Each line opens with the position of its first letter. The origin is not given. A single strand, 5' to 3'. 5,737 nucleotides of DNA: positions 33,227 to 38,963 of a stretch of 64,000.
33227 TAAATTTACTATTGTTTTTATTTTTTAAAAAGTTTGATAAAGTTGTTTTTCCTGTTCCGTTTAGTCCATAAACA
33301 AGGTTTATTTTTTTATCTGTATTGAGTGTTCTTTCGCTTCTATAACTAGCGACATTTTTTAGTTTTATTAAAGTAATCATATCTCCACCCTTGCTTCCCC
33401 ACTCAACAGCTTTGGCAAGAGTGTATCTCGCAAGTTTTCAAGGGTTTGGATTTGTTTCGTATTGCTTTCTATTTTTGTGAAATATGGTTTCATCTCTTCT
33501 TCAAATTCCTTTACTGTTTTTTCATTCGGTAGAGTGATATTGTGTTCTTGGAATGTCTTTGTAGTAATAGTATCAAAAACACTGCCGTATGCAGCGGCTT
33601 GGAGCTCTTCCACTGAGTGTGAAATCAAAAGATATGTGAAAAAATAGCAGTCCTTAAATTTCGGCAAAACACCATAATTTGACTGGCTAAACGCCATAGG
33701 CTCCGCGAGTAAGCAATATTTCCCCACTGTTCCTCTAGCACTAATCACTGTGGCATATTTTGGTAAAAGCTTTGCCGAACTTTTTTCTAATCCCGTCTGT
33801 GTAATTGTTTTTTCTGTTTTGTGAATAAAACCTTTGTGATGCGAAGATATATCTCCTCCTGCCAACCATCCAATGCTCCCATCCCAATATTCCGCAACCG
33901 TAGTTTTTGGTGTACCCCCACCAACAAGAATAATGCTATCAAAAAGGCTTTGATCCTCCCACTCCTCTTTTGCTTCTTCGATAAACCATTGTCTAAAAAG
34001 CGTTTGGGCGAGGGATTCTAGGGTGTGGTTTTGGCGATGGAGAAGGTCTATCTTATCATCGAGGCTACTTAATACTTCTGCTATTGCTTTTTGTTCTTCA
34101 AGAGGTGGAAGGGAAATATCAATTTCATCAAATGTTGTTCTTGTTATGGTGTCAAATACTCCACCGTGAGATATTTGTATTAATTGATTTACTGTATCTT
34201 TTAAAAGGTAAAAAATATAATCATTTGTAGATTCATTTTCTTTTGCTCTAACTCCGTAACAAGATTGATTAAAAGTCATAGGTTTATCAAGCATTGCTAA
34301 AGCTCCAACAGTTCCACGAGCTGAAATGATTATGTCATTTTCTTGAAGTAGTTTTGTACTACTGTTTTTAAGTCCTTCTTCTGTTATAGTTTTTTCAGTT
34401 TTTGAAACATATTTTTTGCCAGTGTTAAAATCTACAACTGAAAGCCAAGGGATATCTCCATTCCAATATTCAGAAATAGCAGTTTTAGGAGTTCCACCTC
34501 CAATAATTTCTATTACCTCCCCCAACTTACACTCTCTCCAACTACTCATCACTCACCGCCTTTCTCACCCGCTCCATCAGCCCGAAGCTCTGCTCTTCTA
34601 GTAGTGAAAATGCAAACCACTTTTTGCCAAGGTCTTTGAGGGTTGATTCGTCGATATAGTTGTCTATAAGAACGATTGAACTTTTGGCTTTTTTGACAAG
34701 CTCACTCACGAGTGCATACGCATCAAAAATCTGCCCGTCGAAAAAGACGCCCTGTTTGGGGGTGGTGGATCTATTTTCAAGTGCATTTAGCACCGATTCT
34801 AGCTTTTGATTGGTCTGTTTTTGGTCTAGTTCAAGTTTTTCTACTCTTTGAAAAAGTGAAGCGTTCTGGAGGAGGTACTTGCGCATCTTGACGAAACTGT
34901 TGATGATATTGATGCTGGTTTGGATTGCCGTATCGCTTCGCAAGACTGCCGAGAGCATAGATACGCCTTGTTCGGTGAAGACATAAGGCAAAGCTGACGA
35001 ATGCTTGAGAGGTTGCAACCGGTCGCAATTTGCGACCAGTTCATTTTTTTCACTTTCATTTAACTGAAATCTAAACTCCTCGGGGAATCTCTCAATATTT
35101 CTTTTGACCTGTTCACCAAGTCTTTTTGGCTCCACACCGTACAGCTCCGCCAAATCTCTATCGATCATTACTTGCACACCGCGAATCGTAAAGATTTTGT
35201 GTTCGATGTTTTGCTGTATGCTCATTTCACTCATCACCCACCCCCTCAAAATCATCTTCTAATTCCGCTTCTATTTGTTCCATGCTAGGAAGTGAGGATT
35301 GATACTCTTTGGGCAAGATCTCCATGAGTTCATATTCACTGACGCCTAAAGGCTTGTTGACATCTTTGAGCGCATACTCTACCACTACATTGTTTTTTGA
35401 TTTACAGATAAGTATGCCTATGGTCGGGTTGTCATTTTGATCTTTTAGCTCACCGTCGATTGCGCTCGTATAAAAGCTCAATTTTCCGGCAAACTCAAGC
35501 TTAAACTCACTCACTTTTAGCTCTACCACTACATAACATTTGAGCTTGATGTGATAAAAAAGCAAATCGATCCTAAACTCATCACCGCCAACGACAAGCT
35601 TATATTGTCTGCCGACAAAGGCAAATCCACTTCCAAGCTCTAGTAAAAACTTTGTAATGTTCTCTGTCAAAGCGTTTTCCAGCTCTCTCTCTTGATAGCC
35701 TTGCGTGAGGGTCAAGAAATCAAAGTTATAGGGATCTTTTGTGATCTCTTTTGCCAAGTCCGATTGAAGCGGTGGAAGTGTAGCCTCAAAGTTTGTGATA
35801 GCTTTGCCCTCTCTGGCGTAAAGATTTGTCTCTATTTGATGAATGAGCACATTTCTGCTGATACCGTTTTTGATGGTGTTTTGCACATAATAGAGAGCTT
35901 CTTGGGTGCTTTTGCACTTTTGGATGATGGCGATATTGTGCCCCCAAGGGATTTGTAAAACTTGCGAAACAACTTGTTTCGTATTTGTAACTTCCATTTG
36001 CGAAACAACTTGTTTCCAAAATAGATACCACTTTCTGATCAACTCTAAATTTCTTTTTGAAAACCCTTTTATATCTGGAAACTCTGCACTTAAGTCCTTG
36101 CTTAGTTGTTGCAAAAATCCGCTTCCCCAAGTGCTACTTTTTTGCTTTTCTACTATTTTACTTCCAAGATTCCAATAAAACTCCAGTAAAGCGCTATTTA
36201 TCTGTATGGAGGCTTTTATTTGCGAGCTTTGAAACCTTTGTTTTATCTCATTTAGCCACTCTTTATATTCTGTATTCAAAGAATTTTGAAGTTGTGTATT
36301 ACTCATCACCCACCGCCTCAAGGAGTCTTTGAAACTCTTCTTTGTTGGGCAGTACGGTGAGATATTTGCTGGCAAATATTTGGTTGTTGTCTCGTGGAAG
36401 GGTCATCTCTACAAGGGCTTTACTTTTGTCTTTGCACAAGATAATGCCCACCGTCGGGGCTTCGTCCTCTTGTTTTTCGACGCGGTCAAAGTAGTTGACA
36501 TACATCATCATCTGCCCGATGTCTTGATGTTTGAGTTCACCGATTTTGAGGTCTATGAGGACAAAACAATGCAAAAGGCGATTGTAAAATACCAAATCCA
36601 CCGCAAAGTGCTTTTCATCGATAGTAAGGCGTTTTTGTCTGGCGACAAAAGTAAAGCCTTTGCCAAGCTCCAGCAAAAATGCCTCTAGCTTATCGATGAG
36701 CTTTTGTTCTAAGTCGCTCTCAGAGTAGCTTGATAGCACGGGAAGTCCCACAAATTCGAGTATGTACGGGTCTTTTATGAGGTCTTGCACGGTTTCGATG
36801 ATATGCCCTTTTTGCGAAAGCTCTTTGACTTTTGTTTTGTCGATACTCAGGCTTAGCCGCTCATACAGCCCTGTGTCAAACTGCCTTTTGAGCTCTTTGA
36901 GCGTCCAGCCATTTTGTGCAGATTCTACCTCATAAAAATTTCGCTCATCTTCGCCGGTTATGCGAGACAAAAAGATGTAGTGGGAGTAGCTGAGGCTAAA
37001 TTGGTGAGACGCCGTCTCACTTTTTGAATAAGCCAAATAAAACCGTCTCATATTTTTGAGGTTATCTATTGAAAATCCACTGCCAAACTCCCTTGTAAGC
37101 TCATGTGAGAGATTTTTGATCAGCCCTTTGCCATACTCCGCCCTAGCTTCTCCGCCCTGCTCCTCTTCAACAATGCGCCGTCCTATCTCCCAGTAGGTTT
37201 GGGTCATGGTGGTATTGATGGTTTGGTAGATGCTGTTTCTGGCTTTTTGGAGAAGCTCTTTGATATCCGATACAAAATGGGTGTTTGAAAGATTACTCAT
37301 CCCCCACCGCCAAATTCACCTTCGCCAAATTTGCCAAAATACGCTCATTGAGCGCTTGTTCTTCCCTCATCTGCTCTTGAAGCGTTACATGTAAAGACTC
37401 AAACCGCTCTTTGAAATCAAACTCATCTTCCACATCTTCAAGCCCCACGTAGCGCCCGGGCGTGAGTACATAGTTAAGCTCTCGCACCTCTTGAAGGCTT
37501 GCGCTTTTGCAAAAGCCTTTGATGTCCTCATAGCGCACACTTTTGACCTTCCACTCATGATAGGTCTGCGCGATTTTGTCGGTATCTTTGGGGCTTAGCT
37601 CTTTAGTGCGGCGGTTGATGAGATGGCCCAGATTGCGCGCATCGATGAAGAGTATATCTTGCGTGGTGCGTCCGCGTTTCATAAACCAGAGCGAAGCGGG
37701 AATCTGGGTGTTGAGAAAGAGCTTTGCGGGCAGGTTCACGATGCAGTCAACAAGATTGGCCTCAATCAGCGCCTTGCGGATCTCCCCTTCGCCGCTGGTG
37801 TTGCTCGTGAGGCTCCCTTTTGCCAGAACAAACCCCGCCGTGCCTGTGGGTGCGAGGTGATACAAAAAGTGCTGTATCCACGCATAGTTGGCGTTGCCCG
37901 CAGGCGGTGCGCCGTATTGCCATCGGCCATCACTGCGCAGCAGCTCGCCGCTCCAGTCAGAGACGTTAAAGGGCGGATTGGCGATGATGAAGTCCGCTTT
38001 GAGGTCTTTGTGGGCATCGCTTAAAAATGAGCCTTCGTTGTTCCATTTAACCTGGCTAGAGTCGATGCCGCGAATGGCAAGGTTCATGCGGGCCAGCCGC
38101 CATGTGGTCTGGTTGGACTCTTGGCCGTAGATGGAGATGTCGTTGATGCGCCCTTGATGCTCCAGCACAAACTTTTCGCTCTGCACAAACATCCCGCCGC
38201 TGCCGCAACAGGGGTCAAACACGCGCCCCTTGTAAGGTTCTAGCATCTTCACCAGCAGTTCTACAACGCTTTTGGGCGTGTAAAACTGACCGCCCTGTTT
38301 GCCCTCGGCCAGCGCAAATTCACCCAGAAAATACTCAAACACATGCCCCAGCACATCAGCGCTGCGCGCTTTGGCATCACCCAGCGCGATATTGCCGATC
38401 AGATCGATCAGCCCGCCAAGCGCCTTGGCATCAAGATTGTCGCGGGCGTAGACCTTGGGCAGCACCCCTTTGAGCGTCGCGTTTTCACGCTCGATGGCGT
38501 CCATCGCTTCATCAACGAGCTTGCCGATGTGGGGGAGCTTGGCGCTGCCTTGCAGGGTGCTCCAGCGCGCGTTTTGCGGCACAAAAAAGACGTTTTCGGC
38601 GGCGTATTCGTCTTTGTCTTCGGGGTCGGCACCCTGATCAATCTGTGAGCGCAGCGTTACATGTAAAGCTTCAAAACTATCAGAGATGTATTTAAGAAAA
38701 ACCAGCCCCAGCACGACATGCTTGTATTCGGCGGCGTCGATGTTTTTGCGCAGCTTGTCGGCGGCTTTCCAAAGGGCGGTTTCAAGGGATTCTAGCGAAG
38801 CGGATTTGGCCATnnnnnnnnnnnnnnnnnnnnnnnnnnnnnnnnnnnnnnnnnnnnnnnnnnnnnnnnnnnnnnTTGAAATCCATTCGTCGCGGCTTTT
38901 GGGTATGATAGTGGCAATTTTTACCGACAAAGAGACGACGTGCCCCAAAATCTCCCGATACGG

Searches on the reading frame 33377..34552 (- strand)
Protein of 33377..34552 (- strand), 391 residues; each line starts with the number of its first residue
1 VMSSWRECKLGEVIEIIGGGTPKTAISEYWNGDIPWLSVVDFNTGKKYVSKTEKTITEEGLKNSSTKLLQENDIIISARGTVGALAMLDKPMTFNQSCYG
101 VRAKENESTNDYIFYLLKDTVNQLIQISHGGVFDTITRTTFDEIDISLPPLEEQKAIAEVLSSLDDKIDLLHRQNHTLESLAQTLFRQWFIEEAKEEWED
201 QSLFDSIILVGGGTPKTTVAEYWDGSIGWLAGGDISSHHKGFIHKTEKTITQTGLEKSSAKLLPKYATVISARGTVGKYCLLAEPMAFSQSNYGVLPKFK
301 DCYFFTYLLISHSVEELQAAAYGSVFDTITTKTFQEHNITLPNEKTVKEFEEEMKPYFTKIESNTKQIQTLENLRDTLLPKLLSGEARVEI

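Call 61: search_protein_families(library=pfam, proteins=[window:33377-34552:-], max_evalue=0.001)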
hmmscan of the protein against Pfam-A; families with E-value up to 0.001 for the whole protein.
window:33377-34552:- (391 aa): 1 family
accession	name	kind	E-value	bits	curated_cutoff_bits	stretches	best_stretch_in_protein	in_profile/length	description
PF01420.25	Methylase_S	-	5.1e-55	186.7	22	2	2-179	1-167/168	Type I restriction modification DNA specificity domain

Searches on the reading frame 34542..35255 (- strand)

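Call 61: search_protein_families(library=pfam, proteins=[window:34542-35255:-], max_evalue=0.001)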
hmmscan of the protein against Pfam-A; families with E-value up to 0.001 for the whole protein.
window:34542-35255:- (237 aa): 1 family
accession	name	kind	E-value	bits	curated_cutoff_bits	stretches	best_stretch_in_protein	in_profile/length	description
PF10543.14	ORF6N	-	3.5e-30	104.6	27.8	1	20-104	2-86/86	ORF6N domain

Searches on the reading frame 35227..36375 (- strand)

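Call 61: search_protein_families(library=pfam, proteins=[window:35227-36375:-], max_evalue=0.001)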
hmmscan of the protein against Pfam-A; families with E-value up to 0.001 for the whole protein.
window:35227-36375:- (382 aa): 2 families
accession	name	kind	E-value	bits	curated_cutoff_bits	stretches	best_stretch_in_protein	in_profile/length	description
PF06250.17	YhcG_C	-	5.8e-65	218.4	32.5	1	209-363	1-157/157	YhcG PDDEXK nuclease domain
PF17761.7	DUF1016_N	-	7.9e-38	130.1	32.8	1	43-188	1-137/137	DUF1016 N-terminal domain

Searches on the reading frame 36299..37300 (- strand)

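Call 61: search_protein_families(library=pfam, proteins=[window:36299-37300:-], max_evalue=0.001)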
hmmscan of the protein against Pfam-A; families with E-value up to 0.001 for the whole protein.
window:36299-37300:- (333 aa): 2 families
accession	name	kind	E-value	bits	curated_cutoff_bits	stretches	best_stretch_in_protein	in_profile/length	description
PF06250.17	YhcG_C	-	4e-58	196.1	32.5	1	172-327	1-156/157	YhcG PDDEXK nuclease domain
PF17761.7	DUF1016_N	-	2.9e-42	144.5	32.8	1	12-148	1-137/137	DUF1016 N-terminal domain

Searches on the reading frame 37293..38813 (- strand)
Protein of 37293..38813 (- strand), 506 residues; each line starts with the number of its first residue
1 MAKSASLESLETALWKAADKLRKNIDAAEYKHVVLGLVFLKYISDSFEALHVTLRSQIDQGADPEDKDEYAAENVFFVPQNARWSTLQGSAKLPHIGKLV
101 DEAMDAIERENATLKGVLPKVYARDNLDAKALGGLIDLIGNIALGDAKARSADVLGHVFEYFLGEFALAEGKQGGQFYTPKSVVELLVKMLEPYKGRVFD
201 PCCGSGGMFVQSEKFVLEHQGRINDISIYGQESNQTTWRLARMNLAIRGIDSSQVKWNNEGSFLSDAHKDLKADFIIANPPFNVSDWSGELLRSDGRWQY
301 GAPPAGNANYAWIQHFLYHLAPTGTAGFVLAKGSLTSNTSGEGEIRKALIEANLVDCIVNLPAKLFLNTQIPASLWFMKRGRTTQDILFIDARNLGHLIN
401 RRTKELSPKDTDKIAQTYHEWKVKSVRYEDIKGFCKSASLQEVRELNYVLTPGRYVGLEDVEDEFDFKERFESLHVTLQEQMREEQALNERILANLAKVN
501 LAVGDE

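Call 16: search_protein_families(library=pfam, proteins=[window:37293-38813:-])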
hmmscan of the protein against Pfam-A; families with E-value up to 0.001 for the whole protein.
window:37293-38813:- (506 aa): 3 families
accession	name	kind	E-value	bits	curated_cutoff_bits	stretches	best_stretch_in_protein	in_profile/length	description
PF02384.22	N6_Mtase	-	4.2e-109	365.1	20.4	1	151-463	2-310/311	N-6 DNA Methylase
PF12161.14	HsdM_N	-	1.2e-24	87.9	24.5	1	10-138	1-134/135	HsdM N-terminal domain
PF05175.20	MTS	-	2.5e-05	24.4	23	1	185-284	21-110/170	Methyltransferase small domain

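Call 56: find_related_loci(query=window:37293-38813:-, collection=metagenome_contigs, flank=6000)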
Query window:37293-38813:- (506 aa) in metagenome_contigs; peptide patterns used: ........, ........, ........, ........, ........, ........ (x = any residue, [..] = any of these).
600 stretches matched a pattern (row limit reached: there are more); 590 encode a relative of the query (tblastn E <= 1e-3); the best 80 are kept; 80 distinct loci.
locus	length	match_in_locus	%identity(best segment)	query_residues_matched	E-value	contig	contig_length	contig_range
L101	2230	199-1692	85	1-499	0e+0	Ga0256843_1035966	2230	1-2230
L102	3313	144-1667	77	3-501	0e+0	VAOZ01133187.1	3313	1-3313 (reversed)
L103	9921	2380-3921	76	1-503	0e+0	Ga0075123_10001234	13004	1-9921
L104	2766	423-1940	75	3-501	0e+0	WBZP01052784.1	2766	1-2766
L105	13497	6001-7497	77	8-499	0e+0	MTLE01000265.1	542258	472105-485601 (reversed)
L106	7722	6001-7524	76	3-501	0e+0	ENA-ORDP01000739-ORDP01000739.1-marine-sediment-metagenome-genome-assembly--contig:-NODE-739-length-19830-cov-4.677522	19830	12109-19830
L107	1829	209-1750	75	1-501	0e+0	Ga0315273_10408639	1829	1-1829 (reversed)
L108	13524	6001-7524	75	1-501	0e+0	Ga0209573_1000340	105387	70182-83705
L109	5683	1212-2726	76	1-501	0e+0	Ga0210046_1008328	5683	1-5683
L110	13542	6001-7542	75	1-503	0e+0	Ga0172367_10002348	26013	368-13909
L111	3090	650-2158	76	8-501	0e+0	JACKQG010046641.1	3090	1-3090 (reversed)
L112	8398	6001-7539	75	1-501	0e+0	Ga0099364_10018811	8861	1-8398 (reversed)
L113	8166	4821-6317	77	10-499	0e+0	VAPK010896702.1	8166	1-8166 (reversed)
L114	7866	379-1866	76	10-501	0e+0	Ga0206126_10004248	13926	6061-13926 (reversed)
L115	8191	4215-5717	76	10-501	0e+0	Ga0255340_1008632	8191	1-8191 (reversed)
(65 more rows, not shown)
